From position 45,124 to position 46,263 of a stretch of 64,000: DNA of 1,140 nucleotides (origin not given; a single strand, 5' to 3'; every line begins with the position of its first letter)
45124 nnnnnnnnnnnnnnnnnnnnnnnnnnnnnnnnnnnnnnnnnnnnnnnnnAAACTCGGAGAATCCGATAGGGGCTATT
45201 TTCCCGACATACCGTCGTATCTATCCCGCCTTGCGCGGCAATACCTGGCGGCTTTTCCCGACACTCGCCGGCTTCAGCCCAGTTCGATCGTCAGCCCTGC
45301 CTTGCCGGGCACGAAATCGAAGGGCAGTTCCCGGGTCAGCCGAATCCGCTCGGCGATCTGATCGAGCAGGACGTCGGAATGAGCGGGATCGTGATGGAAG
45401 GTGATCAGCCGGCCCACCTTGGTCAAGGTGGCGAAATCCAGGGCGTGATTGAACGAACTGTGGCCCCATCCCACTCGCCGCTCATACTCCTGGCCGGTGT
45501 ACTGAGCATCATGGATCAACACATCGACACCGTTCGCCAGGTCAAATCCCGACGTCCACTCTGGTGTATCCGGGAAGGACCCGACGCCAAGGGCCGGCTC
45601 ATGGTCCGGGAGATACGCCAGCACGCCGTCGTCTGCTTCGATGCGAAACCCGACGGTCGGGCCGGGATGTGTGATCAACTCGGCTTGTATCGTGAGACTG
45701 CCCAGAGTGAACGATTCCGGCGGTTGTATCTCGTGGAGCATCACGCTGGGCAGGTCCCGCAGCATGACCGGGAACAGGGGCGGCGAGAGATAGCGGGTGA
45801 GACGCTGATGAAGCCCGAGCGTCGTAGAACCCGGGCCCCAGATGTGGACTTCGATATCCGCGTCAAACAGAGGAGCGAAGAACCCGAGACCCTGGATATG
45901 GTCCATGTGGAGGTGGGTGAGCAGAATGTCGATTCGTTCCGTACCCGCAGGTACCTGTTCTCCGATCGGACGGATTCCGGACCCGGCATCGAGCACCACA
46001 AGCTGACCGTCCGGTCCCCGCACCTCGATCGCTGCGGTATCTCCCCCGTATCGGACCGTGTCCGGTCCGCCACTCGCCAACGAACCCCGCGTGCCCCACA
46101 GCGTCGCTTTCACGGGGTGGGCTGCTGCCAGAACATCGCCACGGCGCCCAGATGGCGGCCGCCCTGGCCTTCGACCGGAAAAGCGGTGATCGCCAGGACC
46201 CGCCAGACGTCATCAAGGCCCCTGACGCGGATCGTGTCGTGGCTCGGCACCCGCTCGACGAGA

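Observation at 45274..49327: Operon: MBL hydrolase, cNMP-binding patatin phospholipase, PAS protein, MBL hydrolase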

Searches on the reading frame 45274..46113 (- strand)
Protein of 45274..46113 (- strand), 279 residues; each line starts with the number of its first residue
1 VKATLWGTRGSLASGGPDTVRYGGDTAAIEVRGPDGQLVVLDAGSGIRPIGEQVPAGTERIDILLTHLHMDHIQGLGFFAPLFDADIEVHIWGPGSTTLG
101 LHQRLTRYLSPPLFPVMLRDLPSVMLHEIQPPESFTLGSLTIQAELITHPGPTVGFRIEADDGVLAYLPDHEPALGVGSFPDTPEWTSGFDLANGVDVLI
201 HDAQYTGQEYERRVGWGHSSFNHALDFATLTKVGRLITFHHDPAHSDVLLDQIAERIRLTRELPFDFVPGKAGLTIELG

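Call 4: search_protein_families(library=pfam, proteins=[window:45274-46113:-], max_evalue=0.01)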
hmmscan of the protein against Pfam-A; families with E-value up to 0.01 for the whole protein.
window:45274-46113:- (279 aa): 2 families
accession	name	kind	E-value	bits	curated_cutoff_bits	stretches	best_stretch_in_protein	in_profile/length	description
PF12706.13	Lactamase_B_2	-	1.8e-19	70.6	27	1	39-241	3-200/200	Beta-lactamase superfamily domain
PF00753.33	Lactamase_B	-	3.4e-05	24.3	22.7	1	26-165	6-145/196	Metallo-beta-lactamase superfamily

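Call 5: search_protein_families(library=ncbifam, proteins=[window:45274-46113:-], max_evalue=0.01)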
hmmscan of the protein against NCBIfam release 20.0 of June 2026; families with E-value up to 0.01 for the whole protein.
window:45274-46113:- (279 aa): 12 families
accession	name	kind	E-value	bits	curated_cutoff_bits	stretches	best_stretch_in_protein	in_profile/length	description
TIGR02651.1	RNase_Z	equivalog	5.3e-17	61.8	292.95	2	29-164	21-153/302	ribonuclease Z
NF000801.0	PRK00055.1-3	equivalog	9.7e-15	54.4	252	2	182-247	212-277/307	ribonuclease Z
NF041851.1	cyc_nuc_deg_phdiest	equivalog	1.4e-12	47.5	400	1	1-245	1-225/253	cyclic nucleotide-degrading phosphodiesterase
NF002558.0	PRK02126.1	subfamily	7.4e-11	41.6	315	1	62-108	50-97/345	ribonuclease Z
TIGR03307.1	PhnP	equivalog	1.6e-09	37.5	272.25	1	35-242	45-222/249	phosphonate metabolism protein PhnP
NF000800.0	PRK00055.1-1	equivalog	2.5e-09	36.6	398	1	167-244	197-274/305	ribonuclease Z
TIGR02649.1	true_RNase_BN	exception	3.7e-07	29.4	563.7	1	167-247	196-276/304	ribonuclease BN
NF002553.0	PRK02113.1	equivalog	3.4e-06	26.7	386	1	35-170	43-169/252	MBL fold metallo-hydrolase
NF000806.0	PRK00055.2-4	equivalog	4.4e-06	26.1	363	1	14-245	11-245/280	ribonuclease Z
NF041257.1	GntH_guanitoxin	equivalog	1.2e-05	24.4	333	1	39-98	46-110/374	guanitoxin biosynthesis MBL fold metallo-hydrolase GntH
NF000805.0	PRK00055.2-3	equivalog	0.00036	19.9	416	0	182-247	208-273/307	ribonuclease Z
TIGR03413.1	GSH_gloB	equivalog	0.0061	16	200.8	1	35-78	19-62/248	hydroxyacylglutathione hydrolase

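Call 10: search_solved_structures(query=window:45274-46113:-, max_evalue=0.01)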
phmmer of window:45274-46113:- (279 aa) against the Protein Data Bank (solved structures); distinct sequences matched with E-value up to 0.01: 2.
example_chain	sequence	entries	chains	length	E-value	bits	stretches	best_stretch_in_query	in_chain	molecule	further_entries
2cbn_A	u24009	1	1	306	3.3e-07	33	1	166-248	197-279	RIBONUCLEASE Z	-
3zwf_A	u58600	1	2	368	0.00038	23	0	189-252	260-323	ZINC PHOSPHODIESTERASE ELAC PROTEIN 1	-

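Call 21: find_homologous_proteins(query=window:45274-46113:-, max_evalue=0.00001)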
Query window:45274-46113:- (279 aa): 8000 proteins with E <= 0.00001 among 8000 candidates; the best 120 are listed.
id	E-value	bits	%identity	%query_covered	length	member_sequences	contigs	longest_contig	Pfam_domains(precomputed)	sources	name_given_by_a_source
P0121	4.7e-186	635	100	100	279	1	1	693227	PF12706.14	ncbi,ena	-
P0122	1.5e-171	587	92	100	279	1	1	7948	PF12706.14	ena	-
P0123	2.2e-171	587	92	100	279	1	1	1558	PF12706.14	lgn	-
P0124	5.7e-171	585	92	100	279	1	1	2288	PF12706.14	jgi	jgi:phosphoribosyl 1,2-cyclic phosphodiesterase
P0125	8.8e-160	549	86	100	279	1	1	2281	PF12706.14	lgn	-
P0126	1.8e-157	541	82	100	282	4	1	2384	PF12706.14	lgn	-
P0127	1.5e-153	528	83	100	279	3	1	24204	PF12706.14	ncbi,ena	-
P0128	1.2e-152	525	82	100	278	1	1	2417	PF12706.14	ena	-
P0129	1.9e-144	498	78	99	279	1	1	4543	PF12706.14,PF00753.34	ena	-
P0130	2.0e-144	498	76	100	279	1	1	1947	PF12706.14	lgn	-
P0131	1.1e-141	489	75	99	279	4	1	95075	PF12706.14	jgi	-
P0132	1.4e-141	489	75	99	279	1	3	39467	PF12706.14,PF00753.34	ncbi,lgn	-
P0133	1.5e-141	489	76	100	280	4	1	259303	PF12706.14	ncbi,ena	-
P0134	1.8e-139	482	74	99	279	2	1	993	PF12706.14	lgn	-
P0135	2.9e-138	478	75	99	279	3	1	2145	PF12706.14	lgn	-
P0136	6.2e-137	474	74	100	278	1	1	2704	PF12706.14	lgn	-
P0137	1.2e-135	470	77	95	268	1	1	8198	PF12706.14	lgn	-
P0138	1.3e-134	466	73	99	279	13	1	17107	PF12706.14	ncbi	ncbi:MAG: MBL fold metallo-hydrolase [Acidimicrobiia bacterium]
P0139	1.9e-134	466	73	100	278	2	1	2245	PF12706.14,PF00753.34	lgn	-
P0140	9.4e-134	463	72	99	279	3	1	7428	PF12706.14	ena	-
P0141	3.8e-133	461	71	100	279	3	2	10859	PF12706.14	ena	-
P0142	8.2e-133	460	71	100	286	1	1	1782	PF12706.14,PF00753.34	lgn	-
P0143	1.1e-132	460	71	100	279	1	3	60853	PF12706.14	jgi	jgi:ribonuclease BN (tRNA processing enzyme)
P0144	1.6e-132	459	70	100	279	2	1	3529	PF12706.14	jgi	jgi:phosphoribosyl 1,2-cyclic phosphodiesterase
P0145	4.6e-132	458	71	99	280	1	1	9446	PF12706.14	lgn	-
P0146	7.1e-132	457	72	99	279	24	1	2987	PF12706.14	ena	-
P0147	3.1e-130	452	81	86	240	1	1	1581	PF12706.14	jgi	jgi:phosphoribosyl 1,2-cyclic phosphodiesterase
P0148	4.2e-130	451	70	99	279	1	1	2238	PF12706.14,PF00753.34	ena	-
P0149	2.1e-128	446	71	100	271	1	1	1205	PF12706.14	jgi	jgi:phosphoribosyl 1,2-cyclic phosphodiesterase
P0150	2.2e-128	446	72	95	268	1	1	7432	PF12706.14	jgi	jgi:ribonuclease BN (tRNA processing enzyme)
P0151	8.6e-128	444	69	100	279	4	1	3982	PF12706.14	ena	-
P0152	1.1e-124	434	68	100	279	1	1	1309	PF12706.14,PF23023.2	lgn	-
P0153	1.9e-124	433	67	100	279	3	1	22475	PF12706.14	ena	-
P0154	3.2e-124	432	68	98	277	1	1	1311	PF12706.14,PF00753.34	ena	-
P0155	6.8e-124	431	67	100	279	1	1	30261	PF12706.14,PF00753.34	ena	-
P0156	2.9e-123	429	65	100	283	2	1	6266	PF12706.14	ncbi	-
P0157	2.3e-116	406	63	100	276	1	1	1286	PF12706.14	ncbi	-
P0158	9.8e-116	404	62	100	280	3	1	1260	PF12706.14,PF00753.34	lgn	-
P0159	6.1e-115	401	63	100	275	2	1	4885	PF12706.14,PF00753.34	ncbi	-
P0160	7.9e-115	401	64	100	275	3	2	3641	PF12706.14,PF00753.34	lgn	-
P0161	2.3e-114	400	63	100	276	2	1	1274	PF12706.14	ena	-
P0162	4.8e-114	399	63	100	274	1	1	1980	PF12706.14,PF00753.34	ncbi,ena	-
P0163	5.8e-114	398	64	100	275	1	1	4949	PF12706.14,PF00753.34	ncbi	-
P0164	7.4e-114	398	62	100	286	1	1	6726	PF12706.14,PF00753.34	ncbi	-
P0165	7.9e-114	398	62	100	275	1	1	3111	PF12706.14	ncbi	-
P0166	1.6e-113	397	63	98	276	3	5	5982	PF12706.14,PF23023.2,PF00753.34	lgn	-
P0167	2.0e-113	397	62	100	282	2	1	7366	PF12706.14,PF00753.34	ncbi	-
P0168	3.7e-113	396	66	100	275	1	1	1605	PF12706.14,PF00753.34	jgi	jgi:phosphoribosyl 1,2-cyclic phosphodiesterase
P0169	4.4e-113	395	63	100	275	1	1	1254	PF12706.14,PF00753.34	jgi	jgi:ribonuclease BN (tRNA processing enzyme)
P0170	6.0e-113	395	62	100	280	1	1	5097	PF12706.14,PF00753.34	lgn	-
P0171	6.6e-113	395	62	98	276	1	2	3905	PF12706.14,PF00753.34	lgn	-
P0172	7.7e-113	395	62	100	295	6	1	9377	PF12706.14,PF00753.34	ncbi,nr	ncbi:MAG TPA: MBL fold metallo-hydrolase [Methylomirabilota bacterium]|nr:MBL fold metallo-hydrolase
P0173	7.9e-113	395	62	100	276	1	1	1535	PF12706.14,PF00753.34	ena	-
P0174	1.2e-112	394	63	100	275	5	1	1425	PF12706.14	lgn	-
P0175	2.7e-112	393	63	100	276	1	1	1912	PF12706.14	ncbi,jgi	-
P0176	4.2e-112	392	64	100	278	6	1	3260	PF12706.14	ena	-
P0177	6.6e-112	392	63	99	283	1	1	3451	PF12706.14,PF00753.34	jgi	jgi:phosphoribosyl 1,2-cyclic phosphodiesterase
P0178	9.3e-112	391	62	100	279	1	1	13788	PF12706.14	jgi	-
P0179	1.4e-111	390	60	100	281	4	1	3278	PF12706.14,PF23023.2,PF00753.34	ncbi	-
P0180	1.5e-111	390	61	99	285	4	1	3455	PF12706.14,PF23023.2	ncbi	-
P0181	1.6e-111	390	62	100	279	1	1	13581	PF12706.14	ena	-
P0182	1.8e-111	390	62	100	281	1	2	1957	PF12706.14,PF00753.34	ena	-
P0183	2.0e-111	390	63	100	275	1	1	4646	PF12706.14,PF23023.2,PF00753.34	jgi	jgi:ribonuclease BN (tRNA processing enzyme)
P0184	2.1e-111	390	62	100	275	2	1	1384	PF12706.14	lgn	-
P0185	2.7e-111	390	62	100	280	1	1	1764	PF12706.14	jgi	jgi:phosphoribosyl 1,2-cyclic phosphodiesterase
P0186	3.0e-111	389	62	100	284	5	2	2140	PF12706.14,PF00753.34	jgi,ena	jgi:phosphoribosyl 1,2-cyclic phosphodiesterase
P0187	3.1e-111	389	63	100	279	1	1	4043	PF12706.14,PF00753.34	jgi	jgi:phosphoribosyl 1,2-cyclic phosphodiesterase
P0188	3.3e-111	389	61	100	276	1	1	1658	PF12706.14,PF00753.34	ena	-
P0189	3.6e-111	389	61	100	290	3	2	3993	PF12706.14,PF00753.34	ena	-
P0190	4.1e-111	389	62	100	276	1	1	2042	PF12706.14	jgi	jgi:phosphoribosyl 1,2-cyclic phosphodiesterase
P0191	4.4e-111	389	62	100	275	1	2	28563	PF12706.14,PF00753.34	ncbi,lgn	-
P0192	5.1e-111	389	62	99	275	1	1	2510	PF12706.14,PF00753.34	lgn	-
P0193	6.7e-111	388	62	99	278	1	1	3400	PF12706.14,PF00753.34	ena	-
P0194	7.3e-111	388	61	100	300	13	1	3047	PF12706.14,PF00753.34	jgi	jgi:phosphoribosyl 1,2-cyclic phosphodiesterase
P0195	7.5e-111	388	62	100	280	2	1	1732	PF12706.14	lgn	-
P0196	8.4e-111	388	62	100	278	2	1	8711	PF12706.14,PF00753.34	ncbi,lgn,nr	ncbi:MAG TPA: MBL fold metallo-hydrolase [Methylomirabilota bacterium]|nr:MBL fold metallo-hydrolase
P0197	8.7e-111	388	60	100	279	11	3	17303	PF12706.14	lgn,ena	-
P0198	8.7e-111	388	61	100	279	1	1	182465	PF12706.14,PF00753.34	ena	-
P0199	8.8e-111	388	59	100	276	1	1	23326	PF12706.14,PF00753.34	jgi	jgi:phosphoribosyl 1,2-cyclic phosphodiesterase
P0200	1.1e-110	388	61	100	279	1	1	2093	PF12706.14,PF00753.34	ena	-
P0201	1.1e-110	387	62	100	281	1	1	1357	PF12706.14,PF00753.34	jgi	-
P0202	1.3e-110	387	61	100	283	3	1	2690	PF12706.14,PF00753.34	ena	-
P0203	1.5e-110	387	64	100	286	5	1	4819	PF12706.14,PF00753.34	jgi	jgi:phosphoribosyl 1,2-cyclic phosphodiesterase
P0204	1.6e-110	387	62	100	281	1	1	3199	PF12706.14,PF00753.34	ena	-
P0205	1.6e-110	387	61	100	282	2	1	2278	PF12706.14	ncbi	-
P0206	1.7e-110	387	61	100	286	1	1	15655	PF12706.14,PF00753.34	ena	-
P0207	1.7e-110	387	62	100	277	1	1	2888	PF12706.14,PF00753.34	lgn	-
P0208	1.9e-110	387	60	100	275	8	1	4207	PF12706.14,PF00753.34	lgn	-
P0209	2.0e-110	387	60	100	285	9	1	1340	PF12706.14,PF23023.2,PF00753.34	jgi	jgi:phosphoribosyl 1,2-cyclic phosphodiesterase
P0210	2.1e-110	387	62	100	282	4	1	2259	PF12706.14,PF23023.2,PF00753.34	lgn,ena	-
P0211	2.1e-110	387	60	99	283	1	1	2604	PF12706.14,PF23023.2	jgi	jgi:phosphoribosyl 1,2-cyclic phosphodiesterase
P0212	2.2e-110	387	64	100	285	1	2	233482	PF12706.14,PF00753.34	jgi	jgi:phosphoribosyl 1,2-cyclic phosphodiesterase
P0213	2.4e-110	386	61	100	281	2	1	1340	PF12706.14,PF00753.34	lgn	-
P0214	2.5e-110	386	60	100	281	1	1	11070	PF12706.14,PF00753.34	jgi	-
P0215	2.6e-110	386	62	100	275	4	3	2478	PF12706.14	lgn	-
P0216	2.9e-110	386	59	100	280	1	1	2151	PF12706.14,PF00753.34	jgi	jgi:phosphoribosyl 1,2-cyclic phosphodiesterase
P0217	3.6e-110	386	62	100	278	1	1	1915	PF12706.14,PF00753.34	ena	-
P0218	3.9e-110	386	60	100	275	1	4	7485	PF12706.14,PF00753.34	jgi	jgi:ribonuclease BN (tRNA processing enzyme)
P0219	4.4e-110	386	61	100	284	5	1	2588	PF12706.14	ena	-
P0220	4.6e-110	385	60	100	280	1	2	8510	PF12706.14,PF00753.34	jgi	jgi:phosphoribosyl 1,2-cyclic phosphodiesterase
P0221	4.8e-110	385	60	100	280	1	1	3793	PF12706.14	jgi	jgi:phosphoribosyl 1,2-cyclic phosphodiesterase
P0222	5.1e-110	385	60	100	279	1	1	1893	PF12706.14,PF00753.34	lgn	-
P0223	5.2e-110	385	61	100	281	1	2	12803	PF12706.14,PF00753.34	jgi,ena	-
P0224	5.3e-110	385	61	100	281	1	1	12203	PF12706.14,PF00753.34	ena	-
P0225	5.9e-110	385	60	100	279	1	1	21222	PF12706.14,PF00753.34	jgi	jgi:phosphoribosyl 1,2-cyclic phosphodiesterase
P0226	5.9e-110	385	61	100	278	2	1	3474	PF12706.14,PF00753.34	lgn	-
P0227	6.2e-110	385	61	100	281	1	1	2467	PF12706.14,PF00753.34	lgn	-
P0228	6.7e-110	385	61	100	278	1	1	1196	PF12706.14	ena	-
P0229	6.9e-110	385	61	100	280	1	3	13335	PF12706.14,PF00753.34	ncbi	-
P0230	7.6e-110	385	60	100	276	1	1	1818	PF12706.14,PF00753.34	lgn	-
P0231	7.6e-110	385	61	100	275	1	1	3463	PF12706.14,PF00753.34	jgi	jgi:phosphoribosyl 1,2-cyclic phosphodiesterase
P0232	9.1e-110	385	61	100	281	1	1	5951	PF12706.14,PF23023.2,PF00753.34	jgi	jgi:phosphoribosyl 1,2-cyclic phosphodiesterase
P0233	9.1e-110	385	63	98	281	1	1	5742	PF12706.14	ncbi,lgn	-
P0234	9.7e-110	384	60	100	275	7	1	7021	PF12706.14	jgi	-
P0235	1.1e-109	384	66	90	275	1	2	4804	PF12706.14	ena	-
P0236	1.2e-109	384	64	100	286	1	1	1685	PF12706.14,PF00753.34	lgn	-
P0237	1.2e-109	384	58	100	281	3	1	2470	PF12706.14,PF00753.34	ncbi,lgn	-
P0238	1.2e-109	384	61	100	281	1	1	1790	PF12706.14,PF00753.34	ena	-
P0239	1.3e-109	384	62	100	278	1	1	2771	PF12706.14,PF00753.34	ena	-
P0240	1.3e-109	384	63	98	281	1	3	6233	PF12706.14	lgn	-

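Call 22: find_encoding_contigs(protein=P0212, flank=7000, max_places=2)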
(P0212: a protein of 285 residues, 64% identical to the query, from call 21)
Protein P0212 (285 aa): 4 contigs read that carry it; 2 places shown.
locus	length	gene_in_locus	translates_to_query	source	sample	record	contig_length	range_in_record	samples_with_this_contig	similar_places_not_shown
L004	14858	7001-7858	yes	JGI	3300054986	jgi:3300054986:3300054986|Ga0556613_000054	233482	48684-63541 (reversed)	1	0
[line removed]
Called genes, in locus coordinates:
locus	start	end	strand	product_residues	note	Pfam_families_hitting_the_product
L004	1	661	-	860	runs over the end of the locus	PF00027:cNMP_binding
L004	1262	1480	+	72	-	-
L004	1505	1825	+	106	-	PF00578:AhpC-TSA, PF08534:Redoxin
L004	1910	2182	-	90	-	-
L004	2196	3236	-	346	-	PF13103:TonB_2 (weak), PF03544:TonB_C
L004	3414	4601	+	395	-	PF02515:CoA_transf_3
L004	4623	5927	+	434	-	PF00330:Aconitase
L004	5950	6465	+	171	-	PF00694:Aconitase_C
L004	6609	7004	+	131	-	-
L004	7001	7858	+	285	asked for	PF00753:Lactamase_B (weak), PF12706:Lactamase_B_2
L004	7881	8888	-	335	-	-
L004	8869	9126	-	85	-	-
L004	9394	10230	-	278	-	PF01925:TauE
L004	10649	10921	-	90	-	PF04392:ABC_sub_bind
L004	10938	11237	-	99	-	PF04392:ABC_sub_bind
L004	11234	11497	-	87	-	-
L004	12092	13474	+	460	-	PF03972:MmgE_PrpD_N, PF19305:MmgE_PrpD_C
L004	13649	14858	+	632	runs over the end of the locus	PF02574:S-methyl_trans, PF02219:MTHFR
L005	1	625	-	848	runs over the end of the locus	PF00027:cNMP_binding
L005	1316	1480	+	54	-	PF00578:AhpC-TSA (weak)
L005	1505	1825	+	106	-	PF00578:AhpC-TSA, PF08534:Redoxin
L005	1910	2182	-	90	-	-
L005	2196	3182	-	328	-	PF13103:TonB_2 (weak), PF03544:TonB_C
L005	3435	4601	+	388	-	PF02515:CoA_transf_3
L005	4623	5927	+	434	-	PF00330:Aconitase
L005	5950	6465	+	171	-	PF00694:Aconitase_C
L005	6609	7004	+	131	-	-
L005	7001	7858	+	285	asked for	PF00753:Lactamase_B (weak), PF12706:Lactamase_B_2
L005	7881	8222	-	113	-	-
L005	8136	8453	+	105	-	-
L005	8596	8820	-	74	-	-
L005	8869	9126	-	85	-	-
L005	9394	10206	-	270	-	PF01925:TauE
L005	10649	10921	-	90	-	PF04392:ABC_sub_bind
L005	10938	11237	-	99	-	PF04392:ABC_sub_bind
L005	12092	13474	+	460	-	PF03972:MmgE_PrpD_N, PF19305:MmgE_PrpD_C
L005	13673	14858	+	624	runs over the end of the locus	PF02574:S-methyl_trans, PF02219:MTHFR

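Call 23: find_encoding_contigs(protein=P0198, flank=7000, max_places=2)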
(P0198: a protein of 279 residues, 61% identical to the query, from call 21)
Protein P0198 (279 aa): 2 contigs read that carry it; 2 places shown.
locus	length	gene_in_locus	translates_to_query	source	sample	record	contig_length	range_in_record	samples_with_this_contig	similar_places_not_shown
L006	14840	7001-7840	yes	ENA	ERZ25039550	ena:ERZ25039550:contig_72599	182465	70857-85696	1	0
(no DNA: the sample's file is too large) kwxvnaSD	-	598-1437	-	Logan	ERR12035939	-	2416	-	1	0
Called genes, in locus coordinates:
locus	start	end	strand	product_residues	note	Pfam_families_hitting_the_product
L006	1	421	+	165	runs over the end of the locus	-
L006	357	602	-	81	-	-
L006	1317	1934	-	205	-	PF01743:PolyA_pol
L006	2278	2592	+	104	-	PF14622:Ribonucleas_3_3, PF00636:Ribonuclease_3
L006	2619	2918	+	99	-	PF00035:dsrm, PF14709:DND1_DSRM (weak)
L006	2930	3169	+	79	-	PF02463:SMC_N, PF13175:AAA_15, PF13555:AAA_29, PF13476:AAA_23, PF00005:ABC_tran (weak), PF13304:AAA_21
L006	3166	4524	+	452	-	PF24161:CCDC39 (weak)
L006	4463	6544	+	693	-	PF06470:SMC_hinge, PF02463:SMC_N, PF13304:AAA_21 (weak)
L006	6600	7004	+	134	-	PF13426:PAS_9 (weak)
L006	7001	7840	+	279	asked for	PF00753:Lactamase_B, PF12706:Lactamase_B_2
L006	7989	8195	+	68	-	-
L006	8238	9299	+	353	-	PF02881:SRP54_N, PF13604:AAA_30 (weak), PF00448:SRP54, PF13401:AAA_22 (weak)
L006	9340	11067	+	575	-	PF13231:PMT_2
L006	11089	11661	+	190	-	-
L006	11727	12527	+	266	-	-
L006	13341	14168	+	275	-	PF06739:SBBP (faint), PF13449:Phytase-like (faint), PF17170:DUF5128 (faint), PF24684:Vgb_lyase (faint), PF25021:TEN_NHL (faint), PF01436:NHL, PF08450:SGL (weak), PF01436:NHL (weak)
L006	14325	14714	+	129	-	PF01257:2Fe-2S_thioredx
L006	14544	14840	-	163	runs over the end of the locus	-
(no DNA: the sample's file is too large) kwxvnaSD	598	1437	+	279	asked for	PF00753:Lactamase_B, PF12706:Lactamase_B_2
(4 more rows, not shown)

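Call 24: find_encoding_contigs(protein=P0133, flank=9000, max_places=2)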
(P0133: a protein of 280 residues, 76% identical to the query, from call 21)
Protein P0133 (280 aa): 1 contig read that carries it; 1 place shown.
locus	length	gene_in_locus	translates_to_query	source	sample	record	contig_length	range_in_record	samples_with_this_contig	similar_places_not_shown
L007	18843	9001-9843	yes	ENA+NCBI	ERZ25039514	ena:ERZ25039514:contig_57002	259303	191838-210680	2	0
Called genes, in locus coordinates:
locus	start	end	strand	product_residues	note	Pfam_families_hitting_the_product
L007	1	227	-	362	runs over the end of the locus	PF13416:SBP_bac_8 (weak), PF13343:SBP_bac_6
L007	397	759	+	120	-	-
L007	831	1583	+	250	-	-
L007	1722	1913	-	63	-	PF22570:LiaF-TM (weak), PF18917:LiaI-LiaF-like_TM1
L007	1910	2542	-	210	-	PF09922:LiaF-like_C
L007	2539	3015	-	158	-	PF04024:PspC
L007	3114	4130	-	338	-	PF00195:Chal_sti_synt_N (weak), PF00108:Thiolase_N (weak), PF08545:ACP_syn_III, PF08541:ACP_syn_III_C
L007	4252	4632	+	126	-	-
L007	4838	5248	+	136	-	PF00072:Response_reg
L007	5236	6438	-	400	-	PF06772:LtrA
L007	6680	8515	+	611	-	PF00027:cNMP_binding, PF24179:NTE_Ploop, PF01734:Patatin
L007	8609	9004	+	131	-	-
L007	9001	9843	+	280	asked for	PF12706:Lactamase_B_2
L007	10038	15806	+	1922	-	-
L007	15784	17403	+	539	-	PF13750:Big_3_3 (faint), PF13290:CHB_HEX_C_1, PF13287:Fn3_assoc (weak)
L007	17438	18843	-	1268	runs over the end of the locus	PF00211:Guanylate_cyc, PF13432:TPR_16 (faint), PF13191:AAA_16, PF13401:AAA_22 (weak), PF00515:TPR_1 (faint), PF13424:TPR_12 (weak), PF17874:TPR_MalT, PF13424:TPR_12, +4 more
